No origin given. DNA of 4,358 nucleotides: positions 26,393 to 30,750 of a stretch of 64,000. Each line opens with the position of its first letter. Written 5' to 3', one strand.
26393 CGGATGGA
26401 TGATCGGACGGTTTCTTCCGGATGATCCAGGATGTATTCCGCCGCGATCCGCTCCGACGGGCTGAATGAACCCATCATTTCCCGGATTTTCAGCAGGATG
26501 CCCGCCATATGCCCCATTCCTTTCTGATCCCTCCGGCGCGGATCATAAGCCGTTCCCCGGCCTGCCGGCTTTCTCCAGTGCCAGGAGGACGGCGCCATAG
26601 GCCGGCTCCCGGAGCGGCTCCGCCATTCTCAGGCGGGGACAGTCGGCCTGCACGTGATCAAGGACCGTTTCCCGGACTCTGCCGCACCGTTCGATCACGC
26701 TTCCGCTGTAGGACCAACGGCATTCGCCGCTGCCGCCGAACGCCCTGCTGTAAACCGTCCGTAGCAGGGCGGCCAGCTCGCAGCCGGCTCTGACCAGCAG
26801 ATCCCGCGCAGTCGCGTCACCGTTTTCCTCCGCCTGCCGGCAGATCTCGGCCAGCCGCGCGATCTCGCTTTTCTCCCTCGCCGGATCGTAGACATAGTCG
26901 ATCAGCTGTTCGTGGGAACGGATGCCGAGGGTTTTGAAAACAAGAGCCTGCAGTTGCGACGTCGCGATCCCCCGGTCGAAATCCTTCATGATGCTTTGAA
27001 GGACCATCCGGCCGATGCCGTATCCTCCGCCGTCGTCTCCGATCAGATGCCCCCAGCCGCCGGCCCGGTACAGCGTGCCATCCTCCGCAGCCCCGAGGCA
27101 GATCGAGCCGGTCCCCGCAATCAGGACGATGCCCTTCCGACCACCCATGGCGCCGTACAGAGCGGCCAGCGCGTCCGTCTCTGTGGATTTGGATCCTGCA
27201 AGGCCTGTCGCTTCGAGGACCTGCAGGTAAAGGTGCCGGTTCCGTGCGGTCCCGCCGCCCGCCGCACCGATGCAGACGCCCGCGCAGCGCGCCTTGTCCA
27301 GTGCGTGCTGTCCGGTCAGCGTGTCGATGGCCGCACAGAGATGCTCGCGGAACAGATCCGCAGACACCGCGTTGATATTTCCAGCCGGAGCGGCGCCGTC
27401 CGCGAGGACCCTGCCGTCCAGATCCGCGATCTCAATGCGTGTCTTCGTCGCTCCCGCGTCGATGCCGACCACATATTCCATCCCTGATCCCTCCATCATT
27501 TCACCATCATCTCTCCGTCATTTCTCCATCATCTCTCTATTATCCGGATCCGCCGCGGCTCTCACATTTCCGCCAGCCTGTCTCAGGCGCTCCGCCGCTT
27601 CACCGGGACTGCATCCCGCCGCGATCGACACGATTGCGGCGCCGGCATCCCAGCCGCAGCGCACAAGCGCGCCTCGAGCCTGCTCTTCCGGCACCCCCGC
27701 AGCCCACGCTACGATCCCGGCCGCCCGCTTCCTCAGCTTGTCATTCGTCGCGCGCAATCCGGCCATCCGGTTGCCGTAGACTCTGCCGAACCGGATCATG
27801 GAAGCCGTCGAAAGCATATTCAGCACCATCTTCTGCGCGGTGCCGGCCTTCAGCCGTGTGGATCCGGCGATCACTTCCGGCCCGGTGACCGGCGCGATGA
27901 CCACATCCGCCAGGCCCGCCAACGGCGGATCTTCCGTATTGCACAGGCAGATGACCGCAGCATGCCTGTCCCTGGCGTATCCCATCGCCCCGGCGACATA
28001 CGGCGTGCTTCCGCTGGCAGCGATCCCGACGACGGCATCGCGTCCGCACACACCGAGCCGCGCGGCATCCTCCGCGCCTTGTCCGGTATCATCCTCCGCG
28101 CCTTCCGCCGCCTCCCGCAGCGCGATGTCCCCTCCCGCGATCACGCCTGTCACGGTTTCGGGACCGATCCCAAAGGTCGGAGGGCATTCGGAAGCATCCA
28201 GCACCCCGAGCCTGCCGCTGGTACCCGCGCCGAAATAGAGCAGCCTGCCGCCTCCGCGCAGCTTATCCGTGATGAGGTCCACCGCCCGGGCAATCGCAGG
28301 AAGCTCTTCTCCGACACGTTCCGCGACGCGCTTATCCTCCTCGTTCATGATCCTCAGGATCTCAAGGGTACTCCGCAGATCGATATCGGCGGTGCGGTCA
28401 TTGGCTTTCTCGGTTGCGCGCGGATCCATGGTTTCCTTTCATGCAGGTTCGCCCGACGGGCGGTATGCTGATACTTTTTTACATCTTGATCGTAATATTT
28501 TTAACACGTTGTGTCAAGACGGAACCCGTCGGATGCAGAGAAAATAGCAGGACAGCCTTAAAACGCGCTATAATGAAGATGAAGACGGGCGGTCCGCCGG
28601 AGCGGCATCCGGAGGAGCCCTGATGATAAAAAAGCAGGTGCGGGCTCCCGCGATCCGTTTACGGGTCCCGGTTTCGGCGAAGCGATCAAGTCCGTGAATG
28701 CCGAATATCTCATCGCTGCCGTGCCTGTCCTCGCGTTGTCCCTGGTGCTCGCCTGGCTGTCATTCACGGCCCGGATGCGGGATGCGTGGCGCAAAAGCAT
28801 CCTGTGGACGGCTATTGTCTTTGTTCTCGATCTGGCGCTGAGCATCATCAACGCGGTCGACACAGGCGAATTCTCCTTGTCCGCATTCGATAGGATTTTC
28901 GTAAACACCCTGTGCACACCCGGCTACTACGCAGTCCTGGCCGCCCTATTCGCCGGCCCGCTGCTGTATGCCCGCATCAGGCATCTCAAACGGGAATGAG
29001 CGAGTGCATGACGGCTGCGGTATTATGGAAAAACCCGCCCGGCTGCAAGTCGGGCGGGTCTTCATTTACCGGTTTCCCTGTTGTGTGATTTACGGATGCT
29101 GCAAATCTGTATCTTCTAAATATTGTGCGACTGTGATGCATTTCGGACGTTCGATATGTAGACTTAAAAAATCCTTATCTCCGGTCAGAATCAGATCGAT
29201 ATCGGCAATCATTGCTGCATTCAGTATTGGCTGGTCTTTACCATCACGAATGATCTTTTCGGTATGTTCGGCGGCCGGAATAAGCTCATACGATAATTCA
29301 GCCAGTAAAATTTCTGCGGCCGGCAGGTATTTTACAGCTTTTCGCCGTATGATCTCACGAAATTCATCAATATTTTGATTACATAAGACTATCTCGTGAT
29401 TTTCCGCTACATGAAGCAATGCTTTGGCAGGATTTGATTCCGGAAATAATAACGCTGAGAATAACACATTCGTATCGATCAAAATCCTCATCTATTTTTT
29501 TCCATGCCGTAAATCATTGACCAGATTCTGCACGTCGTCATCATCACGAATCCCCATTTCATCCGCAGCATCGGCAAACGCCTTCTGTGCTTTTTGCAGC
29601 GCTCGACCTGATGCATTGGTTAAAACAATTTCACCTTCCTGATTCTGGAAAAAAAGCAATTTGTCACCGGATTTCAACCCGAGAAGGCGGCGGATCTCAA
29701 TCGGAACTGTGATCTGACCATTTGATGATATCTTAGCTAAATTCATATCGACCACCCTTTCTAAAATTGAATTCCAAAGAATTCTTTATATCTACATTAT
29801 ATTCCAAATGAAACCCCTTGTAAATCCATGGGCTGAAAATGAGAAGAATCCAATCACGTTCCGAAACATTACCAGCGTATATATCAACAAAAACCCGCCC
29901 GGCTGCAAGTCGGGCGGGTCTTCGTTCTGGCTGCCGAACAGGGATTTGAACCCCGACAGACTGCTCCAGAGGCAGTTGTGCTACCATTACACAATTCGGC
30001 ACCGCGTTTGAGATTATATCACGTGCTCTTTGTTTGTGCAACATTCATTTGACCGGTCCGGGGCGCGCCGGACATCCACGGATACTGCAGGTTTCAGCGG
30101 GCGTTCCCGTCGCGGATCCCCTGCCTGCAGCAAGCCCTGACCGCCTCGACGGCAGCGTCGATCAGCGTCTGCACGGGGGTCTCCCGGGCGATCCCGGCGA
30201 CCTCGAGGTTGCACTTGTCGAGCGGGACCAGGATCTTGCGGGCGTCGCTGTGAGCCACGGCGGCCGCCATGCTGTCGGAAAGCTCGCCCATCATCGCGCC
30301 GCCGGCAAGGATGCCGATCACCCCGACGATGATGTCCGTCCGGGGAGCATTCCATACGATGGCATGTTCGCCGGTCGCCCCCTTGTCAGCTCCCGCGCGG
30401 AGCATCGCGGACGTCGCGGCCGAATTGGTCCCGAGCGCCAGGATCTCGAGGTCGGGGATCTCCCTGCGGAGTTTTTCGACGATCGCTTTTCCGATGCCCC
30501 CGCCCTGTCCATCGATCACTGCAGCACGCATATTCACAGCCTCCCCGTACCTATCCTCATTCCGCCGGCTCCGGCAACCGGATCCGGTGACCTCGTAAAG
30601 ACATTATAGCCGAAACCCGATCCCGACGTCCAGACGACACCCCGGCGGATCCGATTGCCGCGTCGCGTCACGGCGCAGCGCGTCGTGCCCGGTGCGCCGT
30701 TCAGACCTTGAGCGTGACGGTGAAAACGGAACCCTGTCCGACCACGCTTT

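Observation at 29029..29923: Low-GC PIN/AbrB toxin-antitoxin cassette bracketed by a perfect 35-bp duplication of the tRNA-Gln terminator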

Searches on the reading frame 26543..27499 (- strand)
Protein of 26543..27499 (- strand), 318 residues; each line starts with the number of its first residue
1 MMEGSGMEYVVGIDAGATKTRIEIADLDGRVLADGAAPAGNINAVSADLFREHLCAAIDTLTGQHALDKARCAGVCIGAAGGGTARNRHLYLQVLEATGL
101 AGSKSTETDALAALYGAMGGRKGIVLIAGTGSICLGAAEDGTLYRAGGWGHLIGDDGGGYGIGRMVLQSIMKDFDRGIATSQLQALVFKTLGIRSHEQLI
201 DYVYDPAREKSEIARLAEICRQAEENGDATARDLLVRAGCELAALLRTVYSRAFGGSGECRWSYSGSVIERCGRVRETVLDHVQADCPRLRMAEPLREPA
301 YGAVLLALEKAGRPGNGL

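Call 45: search_protein_families(library=pfam, proteins=[window:26543-27499:-], max_evalue=0.00001)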
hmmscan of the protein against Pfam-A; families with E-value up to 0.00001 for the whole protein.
window:26543-27499:- (318 aa): 1 family
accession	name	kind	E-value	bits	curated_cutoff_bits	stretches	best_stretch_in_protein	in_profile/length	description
PF01869.26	BcrAD_BadFG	-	4.7e-27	95.6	31.5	1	11-307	1-271/271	BadF/BadG/BcrA/BcrD ATPase family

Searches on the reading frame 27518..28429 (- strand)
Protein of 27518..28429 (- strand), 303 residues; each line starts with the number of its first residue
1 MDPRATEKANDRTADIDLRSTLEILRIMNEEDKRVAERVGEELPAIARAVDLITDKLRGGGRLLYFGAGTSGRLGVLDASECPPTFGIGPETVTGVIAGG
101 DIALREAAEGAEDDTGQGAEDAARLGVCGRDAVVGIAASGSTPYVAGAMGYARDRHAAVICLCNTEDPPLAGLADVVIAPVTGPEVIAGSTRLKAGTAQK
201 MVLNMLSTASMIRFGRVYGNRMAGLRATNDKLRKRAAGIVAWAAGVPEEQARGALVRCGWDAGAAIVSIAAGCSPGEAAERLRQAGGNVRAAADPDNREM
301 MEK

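Call 6: search_protein_families(library=pfam, proteins=[window:27518-28429:-], max_evalue=0.01)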
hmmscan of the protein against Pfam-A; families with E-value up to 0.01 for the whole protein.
window:27518-28429:- (303 aa): 6 families
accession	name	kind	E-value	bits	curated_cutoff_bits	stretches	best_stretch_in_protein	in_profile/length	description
PF22645.1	GKRP_SIS_N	-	9.1e-19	67.7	27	1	46-152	2-112/113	Glucokinase regulatory protein N-terminal SIS domain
PF01380.27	SIS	-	1.1e-08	35.4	25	1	130-208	54-130/131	SIS domain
PF13580.11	SIS_2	-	4.1e-07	30.5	27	1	34-162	8-136/138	SIS domain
PF20741.3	GKRP-like_C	-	2.4e-05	25.2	27.7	1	220-258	2-40/100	C-terminal lid domain of glucokinase regulatory protein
PF14555.12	UBA_4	-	4.3e-05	23.6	21.8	0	244-266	11-33/43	UBA-like domain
PF22198.1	GKRP_SIS_2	-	0.0001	22.6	27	1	46-100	7-61/191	Glucokinase regulatory protein, second SIS domain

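Call 34: find_encoding_contigs(protein=window:27518-28429:-, flank=6000, max_places=10)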
Protein window:27518-28429:- (303 aa): no gene with exactly this product is on record in the collection.

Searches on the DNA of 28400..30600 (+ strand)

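Call 12: search_dna_similar(query=window:29029-29923:+, collection=plasmids, mode=distant)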
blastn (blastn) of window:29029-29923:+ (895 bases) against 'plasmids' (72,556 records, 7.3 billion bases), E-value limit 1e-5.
No match.

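Call 13: search_dna_similar(query=window:29029-29923:+, collection=phages, mode=distant)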
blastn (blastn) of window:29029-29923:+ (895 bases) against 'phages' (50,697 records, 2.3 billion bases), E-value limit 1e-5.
No match.

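Call 48: search_rna_families(source=window, start=28400, end=30600, threshold=evalue, max_evalue=1)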
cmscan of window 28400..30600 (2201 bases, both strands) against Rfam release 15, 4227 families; matches with E-value up to 1: 2.
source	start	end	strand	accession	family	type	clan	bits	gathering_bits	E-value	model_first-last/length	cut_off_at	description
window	29931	30001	-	RF00005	tRNA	Gene; tRNA;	CL00001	60.1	29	5.7e-12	1-71/71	no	tRNA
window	29888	29964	-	RF01394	isrK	Gene; sRNA;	-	18.9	50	0.37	1-77/77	no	isrK Hfq binding RNA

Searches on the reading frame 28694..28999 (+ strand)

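Call 6: search_protein_families(library=pfam, proteins=[window:28694-28999:+], max_evalue=0.01)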
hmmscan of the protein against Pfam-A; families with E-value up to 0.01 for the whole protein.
window:28694-28999:+ (101 aa): 0 families

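Call 7: search_protein_families(library=ncbifam, proteins=[window:28694-28999:+], max_evalue=0.01)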
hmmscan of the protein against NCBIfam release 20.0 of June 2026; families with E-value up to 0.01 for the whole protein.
window:28694-28999:+ (101 aa): 1 family
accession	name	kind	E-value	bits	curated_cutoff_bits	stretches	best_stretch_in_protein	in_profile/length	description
TIGR03408.1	urea_trans_UrtC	equivalog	0.001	18.9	296.2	1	6-91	94-177/313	urea ABC transporter permease subunit UrtC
